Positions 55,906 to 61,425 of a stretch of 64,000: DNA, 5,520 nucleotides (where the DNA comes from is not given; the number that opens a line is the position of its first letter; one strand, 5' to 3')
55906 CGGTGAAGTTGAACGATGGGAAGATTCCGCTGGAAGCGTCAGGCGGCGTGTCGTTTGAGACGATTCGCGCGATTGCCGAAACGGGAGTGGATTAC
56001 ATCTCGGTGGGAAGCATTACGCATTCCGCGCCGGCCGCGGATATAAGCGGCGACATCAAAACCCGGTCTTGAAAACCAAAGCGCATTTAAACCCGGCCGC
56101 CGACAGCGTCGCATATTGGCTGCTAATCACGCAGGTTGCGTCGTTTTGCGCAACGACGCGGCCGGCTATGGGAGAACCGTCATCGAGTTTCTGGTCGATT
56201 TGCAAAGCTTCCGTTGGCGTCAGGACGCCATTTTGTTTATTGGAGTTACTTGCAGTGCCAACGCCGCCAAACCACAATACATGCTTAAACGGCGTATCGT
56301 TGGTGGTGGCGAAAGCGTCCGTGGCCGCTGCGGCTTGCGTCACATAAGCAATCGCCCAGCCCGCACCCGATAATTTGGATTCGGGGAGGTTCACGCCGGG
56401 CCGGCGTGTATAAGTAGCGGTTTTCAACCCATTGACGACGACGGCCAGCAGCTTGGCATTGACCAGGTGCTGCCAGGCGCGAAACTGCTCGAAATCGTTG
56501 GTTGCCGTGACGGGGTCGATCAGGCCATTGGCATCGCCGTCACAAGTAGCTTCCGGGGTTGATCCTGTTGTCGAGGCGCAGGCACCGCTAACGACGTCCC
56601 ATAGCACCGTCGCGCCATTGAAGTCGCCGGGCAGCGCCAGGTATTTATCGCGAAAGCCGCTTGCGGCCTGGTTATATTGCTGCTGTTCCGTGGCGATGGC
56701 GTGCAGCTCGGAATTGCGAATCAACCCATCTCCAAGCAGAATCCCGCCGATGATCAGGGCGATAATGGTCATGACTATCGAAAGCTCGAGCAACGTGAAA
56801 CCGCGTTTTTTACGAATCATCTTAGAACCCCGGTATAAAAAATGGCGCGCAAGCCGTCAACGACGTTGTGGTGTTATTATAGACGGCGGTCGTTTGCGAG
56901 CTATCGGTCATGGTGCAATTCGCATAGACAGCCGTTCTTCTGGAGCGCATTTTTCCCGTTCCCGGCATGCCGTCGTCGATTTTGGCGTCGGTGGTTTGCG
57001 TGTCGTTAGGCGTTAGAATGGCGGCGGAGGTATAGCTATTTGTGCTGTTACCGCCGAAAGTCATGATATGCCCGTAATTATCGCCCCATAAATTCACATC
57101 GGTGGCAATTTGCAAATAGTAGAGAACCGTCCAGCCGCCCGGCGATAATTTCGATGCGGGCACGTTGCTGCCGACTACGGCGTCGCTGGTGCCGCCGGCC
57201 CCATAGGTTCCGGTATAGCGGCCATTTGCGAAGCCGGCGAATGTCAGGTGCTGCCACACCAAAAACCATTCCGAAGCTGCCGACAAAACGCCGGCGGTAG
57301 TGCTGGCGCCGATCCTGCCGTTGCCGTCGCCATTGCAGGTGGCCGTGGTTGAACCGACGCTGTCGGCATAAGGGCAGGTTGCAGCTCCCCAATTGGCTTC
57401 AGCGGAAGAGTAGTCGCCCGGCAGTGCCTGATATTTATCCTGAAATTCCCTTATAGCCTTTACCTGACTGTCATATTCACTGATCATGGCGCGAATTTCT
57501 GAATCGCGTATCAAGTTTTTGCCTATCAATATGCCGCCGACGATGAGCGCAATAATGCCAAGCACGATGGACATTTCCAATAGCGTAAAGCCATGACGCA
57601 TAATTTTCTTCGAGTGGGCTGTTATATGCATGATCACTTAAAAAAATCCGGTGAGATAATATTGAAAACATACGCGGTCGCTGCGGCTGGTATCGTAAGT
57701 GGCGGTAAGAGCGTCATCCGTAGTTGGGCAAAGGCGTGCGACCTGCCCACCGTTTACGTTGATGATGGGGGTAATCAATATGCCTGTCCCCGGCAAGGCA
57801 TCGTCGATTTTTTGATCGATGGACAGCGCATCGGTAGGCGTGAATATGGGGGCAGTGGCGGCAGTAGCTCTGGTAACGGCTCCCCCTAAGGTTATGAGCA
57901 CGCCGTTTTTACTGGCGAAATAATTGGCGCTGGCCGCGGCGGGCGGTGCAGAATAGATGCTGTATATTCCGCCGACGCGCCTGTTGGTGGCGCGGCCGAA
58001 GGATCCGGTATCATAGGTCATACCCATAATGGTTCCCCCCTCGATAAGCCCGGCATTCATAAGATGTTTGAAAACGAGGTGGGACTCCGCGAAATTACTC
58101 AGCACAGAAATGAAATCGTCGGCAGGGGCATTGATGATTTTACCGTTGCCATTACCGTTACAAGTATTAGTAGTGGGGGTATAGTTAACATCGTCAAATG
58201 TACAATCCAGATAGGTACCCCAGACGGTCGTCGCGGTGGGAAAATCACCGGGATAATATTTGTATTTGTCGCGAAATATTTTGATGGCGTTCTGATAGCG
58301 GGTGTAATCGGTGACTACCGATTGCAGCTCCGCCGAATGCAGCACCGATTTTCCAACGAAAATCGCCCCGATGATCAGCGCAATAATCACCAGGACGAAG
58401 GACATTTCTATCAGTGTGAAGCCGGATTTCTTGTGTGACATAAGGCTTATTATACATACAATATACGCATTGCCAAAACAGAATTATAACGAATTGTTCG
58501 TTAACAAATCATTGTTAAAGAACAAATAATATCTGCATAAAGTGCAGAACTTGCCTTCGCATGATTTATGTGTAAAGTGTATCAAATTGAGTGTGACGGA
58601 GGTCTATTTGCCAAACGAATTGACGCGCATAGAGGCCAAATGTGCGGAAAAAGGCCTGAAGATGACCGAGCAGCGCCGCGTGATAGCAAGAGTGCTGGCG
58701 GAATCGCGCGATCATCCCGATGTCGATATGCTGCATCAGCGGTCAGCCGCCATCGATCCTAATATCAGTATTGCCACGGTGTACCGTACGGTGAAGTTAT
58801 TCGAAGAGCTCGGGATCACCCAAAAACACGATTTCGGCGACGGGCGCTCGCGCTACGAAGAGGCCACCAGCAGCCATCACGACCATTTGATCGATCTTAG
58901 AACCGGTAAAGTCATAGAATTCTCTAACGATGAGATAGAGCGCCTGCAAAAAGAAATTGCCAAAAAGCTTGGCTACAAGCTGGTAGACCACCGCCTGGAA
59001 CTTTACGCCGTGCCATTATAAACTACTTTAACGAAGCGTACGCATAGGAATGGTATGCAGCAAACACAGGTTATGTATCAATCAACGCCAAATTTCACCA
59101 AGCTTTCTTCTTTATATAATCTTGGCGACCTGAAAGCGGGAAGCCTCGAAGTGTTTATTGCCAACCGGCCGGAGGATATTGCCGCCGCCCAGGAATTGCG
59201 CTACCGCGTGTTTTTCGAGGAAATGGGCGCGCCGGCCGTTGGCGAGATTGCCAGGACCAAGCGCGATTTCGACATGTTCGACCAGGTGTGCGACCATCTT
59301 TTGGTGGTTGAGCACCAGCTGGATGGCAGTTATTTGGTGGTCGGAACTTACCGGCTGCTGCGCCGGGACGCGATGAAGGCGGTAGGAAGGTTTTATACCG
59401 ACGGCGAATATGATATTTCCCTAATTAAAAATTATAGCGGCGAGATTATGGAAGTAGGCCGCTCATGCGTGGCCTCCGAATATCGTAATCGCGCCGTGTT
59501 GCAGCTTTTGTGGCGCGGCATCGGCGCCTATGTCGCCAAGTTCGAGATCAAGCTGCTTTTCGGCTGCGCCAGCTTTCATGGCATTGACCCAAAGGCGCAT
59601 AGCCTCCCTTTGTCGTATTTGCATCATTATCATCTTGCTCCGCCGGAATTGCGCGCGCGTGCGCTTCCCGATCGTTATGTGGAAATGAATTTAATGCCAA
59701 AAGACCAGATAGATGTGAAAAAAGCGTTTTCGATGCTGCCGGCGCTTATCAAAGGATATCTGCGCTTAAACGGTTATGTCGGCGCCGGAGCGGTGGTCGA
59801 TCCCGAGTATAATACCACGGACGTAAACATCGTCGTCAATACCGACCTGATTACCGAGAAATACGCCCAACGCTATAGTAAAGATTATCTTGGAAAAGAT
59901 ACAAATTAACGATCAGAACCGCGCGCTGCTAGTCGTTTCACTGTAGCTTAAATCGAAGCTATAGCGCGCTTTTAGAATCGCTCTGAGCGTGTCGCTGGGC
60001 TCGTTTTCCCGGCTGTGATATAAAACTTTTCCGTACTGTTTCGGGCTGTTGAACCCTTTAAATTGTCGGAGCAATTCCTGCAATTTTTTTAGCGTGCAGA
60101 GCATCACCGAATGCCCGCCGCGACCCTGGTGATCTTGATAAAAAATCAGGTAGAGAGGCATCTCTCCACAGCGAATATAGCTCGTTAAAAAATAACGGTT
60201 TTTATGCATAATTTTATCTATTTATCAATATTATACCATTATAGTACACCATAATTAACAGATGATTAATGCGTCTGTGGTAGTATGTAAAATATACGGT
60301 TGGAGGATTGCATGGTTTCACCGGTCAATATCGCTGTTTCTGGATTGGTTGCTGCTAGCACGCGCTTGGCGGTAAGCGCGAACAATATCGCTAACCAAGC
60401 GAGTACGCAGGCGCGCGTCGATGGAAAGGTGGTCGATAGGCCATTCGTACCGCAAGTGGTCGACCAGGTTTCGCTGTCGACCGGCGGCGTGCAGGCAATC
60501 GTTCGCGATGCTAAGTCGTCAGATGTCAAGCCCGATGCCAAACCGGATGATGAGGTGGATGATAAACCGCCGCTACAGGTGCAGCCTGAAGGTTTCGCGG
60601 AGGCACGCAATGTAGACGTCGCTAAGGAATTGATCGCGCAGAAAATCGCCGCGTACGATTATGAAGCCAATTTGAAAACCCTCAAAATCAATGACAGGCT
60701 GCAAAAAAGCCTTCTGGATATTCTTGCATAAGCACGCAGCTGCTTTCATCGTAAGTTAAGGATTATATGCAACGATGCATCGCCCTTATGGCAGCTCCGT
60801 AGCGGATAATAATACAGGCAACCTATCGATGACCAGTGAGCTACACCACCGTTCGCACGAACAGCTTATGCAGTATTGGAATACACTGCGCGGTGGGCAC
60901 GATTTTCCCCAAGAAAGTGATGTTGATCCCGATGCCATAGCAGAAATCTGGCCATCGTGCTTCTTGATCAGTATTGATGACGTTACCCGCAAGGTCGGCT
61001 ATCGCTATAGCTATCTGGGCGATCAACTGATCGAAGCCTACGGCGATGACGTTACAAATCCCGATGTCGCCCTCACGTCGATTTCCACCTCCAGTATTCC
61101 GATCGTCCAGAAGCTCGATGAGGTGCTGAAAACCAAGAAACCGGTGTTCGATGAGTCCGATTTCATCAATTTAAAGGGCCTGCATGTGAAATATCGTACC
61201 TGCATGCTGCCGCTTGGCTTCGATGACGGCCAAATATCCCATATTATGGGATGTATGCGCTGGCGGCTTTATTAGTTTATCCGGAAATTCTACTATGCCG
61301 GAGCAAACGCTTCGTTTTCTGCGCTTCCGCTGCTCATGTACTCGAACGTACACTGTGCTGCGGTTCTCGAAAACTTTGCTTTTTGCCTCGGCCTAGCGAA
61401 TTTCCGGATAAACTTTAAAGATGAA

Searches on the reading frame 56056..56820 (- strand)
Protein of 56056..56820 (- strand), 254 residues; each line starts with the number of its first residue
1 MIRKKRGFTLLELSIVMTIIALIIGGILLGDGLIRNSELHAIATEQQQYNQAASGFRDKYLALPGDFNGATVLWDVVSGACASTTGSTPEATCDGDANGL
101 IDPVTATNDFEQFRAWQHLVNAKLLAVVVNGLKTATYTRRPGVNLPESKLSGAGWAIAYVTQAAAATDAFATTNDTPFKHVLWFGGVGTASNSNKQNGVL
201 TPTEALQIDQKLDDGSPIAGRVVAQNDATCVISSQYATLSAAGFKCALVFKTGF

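Call 7: search_protein_families(library=pfam, proteins=[window:56056-56820:-], max_evalue=0.001)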
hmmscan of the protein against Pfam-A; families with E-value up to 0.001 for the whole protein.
window:56056-56820:- (254 aa): 1 family
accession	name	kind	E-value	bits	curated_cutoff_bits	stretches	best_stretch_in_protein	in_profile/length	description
PF07963.17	N_methyl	-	2.1e-07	30.7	21.2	1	3-28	2-27/27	Prokaryotic N-terminal methylation motif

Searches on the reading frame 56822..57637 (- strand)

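Call 9: search_protein_families(library=pfam, proteins=[window:56822-57637:-], max_evalue=0.01)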
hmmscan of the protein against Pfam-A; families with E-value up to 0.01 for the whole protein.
window:56822-57637:- (271 aa): 1 family
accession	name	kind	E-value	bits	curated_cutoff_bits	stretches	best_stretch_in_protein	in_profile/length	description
PF07963.17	N_methyl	-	0.00027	20.8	21.2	1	14-37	4-27/27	Prokaryotic N-terminal methylation motif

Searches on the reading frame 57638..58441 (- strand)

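Call 9: search_protein_families(library=pfam, proteins=[window:57638-58441:-], max_evalue=0.01)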
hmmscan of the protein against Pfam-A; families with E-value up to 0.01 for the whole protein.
window:57638-58441:- (267 aa): 1 family
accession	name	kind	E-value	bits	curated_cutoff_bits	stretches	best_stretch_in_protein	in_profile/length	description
PF07963.17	N_methyl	-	2.2e-06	27.4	21.2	1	3-28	2-27/27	Prokaryotic N-terminal methylation motif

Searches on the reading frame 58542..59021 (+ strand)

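Call 9: search_protein_families(library=pfam, proteins=[window:58542-59021:+], max_evalue=0.01)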
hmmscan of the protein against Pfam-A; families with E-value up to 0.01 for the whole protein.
window:58542-59021:+ (159 aa): 1 family
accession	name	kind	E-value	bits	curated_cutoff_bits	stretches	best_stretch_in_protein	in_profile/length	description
PF01475.25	FUR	-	9.4e-39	132.7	23.1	1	36-155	1-121/121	Ferric uptake regulator family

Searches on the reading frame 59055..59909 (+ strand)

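Call 9: search_protein_families(library=pfam, proteins=[window:59055-59909:+], max_evalue=0.01)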
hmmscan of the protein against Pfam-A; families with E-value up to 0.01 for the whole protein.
window:59055-59909:+ (284 aa): 1 family
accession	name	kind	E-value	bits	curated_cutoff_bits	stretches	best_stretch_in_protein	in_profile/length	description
PF13444.12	Acetyltransf_5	-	2.2e-31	109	22.4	1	48-154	1-102/102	Acetyltransferase (GNAT) domain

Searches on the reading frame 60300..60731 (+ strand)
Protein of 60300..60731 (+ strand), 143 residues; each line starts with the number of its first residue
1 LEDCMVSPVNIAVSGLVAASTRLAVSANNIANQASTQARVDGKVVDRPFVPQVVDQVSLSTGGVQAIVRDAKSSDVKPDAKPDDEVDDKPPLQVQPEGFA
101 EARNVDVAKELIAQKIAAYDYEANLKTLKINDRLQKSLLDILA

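Call 9: search_protein_families(library=pfam, proteins=[window:60300-60731:+], max_evalue=0.01)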
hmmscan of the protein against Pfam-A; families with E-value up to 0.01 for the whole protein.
window:60300-60731:+ (143 aa): 2 families
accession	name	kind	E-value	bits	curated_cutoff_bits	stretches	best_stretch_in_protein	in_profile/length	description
PF06429.18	Flg_bbr_C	-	3.8e-05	23.5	23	1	98-140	3-45/46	Flagellar basal body rod FlgEFG protein C-terminal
PF00460.25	Flg_bb_rod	-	0.0014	19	20.7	1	10-32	2-24/31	Flagella basal body rod protein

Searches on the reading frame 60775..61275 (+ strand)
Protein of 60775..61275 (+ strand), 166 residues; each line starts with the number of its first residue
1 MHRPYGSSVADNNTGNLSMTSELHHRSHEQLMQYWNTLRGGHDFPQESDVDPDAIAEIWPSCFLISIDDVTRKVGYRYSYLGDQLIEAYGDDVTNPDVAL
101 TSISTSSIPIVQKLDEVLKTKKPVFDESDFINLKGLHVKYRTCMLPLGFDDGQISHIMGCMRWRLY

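Call 9: search_protein_families(library=pfam, proteins=[window:60775-61275:+], max_evalue=0.01)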
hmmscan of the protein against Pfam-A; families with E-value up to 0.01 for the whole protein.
window:60775-61275:+ (166 aa): 1 family
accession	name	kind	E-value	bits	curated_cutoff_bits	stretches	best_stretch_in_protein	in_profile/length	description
PF07310.19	PAS_5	-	2.1e-14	54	22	1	24-161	2-136/137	PAS domain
